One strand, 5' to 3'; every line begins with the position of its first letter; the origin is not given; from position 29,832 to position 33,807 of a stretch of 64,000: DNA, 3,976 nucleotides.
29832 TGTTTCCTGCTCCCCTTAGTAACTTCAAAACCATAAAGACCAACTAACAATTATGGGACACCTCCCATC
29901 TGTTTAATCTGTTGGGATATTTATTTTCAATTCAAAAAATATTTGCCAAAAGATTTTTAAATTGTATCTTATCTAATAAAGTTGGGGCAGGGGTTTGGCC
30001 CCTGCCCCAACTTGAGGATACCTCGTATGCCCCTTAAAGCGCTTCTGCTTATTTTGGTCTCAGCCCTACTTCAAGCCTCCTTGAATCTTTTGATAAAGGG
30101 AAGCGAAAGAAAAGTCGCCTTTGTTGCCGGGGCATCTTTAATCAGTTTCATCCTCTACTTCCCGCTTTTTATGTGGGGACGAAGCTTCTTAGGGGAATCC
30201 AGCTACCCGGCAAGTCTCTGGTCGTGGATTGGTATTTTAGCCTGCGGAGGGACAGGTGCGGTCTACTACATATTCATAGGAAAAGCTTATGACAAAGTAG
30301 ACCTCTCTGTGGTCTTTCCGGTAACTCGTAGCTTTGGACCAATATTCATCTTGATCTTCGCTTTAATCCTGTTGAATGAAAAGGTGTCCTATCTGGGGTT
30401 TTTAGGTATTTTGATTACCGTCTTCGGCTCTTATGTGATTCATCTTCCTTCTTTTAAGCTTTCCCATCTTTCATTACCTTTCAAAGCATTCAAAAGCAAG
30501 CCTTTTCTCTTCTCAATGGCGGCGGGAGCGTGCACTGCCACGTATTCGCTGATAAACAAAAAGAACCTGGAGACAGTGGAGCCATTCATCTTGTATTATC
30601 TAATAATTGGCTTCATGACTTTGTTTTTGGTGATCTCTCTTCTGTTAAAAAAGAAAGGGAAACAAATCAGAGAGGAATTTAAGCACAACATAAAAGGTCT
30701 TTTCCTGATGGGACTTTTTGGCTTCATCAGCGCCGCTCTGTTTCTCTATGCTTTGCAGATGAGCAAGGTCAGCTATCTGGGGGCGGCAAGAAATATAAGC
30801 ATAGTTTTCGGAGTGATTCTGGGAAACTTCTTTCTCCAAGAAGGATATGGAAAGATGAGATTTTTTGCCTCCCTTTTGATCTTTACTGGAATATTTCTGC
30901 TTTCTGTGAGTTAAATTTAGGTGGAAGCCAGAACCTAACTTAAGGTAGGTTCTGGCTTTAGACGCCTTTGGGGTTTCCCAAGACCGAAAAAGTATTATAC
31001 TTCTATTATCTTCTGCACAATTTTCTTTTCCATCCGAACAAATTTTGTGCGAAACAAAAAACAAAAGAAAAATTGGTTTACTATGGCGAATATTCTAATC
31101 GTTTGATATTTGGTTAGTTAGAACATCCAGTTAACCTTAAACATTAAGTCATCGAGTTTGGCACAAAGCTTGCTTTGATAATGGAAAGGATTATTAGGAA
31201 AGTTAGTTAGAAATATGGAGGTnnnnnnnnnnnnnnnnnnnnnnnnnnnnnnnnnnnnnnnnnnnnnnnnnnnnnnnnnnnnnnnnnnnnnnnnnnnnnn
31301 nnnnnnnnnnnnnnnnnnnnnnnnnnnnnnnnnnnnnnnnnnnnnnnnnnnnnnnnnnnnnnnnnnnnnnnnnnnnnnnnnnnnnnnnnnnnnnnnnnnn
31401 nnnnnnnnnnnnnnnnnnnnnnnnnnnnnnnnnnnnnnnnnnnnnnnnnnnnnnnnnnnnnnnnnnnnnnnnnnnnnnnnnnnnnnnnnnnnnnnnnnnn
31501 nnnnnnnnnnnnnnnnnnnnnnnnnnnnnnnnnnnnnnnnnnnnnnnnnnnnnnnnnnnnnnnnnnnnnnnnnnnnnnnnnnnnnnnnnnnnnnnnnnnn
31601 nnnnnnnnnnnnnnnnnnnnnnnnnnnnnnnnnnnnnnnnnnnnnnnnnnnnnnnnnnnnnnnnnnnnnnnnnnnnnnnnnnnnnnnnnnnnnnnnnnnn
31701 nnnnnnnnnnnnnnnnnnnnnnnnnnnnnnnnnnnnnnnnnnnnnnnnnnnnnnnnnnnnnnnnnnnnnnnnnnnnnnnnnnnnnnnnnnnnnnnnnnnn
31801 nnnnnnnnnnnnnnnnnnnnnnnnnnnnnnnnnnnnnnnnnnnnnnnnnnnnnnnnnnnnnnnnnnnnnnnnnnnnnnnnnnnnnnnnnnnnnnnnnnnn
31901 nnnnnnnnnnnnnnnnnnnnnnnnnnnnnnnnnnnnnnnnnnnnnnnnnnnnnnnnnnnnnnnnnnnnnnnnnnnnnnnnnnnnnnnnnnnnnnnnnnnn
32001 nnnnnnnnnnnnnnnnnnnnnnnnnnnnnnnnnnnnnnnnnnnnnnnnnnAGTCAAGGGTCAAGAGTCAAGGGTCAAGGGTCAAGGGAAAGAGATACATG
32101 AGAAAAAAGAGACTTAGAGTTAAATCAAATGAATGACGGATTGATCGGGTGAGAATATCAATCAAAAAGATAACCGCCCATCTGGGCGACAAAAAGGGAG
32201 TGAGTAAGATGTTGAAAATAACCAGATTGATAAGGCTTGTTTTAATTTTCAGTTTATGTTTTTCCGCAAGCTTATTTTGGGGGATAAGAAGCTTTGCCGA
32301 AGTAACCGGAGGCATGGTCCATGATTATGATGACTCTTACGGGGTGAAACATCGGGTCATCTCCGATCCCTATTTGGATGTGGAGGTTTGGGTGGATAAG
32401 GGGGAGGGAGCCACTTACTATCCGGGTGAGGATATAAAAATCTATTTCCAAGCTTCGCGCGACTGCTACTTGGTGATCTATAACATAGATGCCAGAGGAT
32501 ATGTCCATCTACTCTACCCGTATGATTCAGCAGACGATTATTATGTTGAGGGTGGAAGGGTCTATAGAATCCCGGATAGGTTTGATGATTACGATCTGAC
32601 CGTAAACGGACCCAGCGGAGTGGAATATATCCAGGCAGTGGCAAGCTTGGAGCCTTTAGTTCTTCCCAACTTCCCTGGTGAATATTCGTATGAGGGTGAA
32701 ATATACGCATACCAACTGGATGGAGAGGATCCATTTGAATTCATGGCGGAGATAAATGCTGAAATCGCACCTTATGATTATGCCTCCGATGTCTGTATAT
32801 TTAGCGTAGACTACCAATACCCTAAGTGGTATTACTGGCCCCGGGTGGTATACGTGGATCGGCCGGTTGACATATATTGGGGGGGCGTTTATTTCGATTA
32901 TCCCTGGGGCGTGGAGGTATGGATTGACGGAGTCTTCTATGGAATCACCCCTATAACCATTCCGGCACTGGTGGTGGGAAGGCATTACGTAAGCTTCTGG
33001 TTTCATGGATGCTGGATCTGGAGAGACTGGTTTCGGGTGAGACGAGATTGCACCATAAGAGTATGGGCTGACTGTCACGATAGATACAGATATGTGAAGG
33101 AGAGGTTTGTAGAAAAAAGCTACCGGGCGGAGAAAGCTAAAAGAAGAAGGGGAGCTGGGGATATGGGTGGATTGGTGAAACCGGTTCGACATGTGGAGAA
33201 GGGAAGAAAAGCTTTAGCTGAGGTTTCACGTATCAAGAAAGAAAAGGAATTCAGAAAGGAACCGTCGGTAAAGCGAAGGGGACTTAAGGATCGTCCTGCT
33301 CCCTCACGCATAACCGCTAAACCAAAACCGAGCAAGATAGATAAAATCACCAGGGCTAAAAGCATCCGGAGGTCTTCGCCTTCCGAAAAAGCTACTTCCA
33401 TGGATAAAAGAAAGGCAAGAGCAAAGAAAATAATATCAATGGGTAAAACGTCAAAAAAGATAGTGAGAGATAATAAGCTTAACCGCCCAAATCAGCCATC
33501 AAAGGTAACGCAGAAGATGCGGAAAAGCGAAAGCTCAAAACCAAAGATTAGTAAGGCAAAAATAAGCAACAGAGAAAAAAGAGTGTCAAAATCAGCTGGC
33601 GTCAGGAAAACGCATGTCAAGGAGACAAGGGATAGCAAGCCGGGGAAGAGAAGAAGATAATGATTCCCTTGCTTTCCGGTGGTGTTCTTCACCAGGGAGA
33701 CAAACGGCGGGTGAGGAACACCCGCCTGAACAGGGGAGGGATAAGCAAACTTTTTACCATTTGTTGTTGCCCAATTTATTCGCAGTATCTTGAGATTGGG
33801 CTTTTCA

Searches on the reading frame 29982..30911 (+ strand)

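Call 74: search_protein_families(library=pfam, proteins=[window:29982-30911:+], max_evalue=0.00001)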
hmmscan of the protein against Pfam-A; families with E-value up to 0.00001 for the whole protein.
window:29982-30911:+ (310 aa): 2 families
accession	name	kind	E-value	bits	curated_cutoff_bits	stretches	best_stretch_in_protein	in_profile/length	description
PF00892.27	EamA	-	3.6e-23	82.8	28.2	2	176-308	5-134/135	EamA-like transporter family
PF03151.22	TPT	-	4e-06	26.9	30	0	187-309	16-137/291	Triose-phosphate Transporter family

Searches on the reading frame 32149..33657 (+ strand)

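Call 74: search_protein_families(library=pfam, proteins=[window:32149-33657:+], max_evalue=0.00001)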
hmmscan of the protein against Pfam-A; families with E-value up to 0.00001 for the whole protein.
window:32149-33657:+ (503 aa): 1 family
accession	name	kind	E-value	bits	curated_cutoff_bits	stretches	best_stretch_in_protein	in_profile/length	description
PF14326.11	DUF4384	-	3.1e-22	78.9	27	1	89-169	1-81/81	Domain of unknown function (DUF4384)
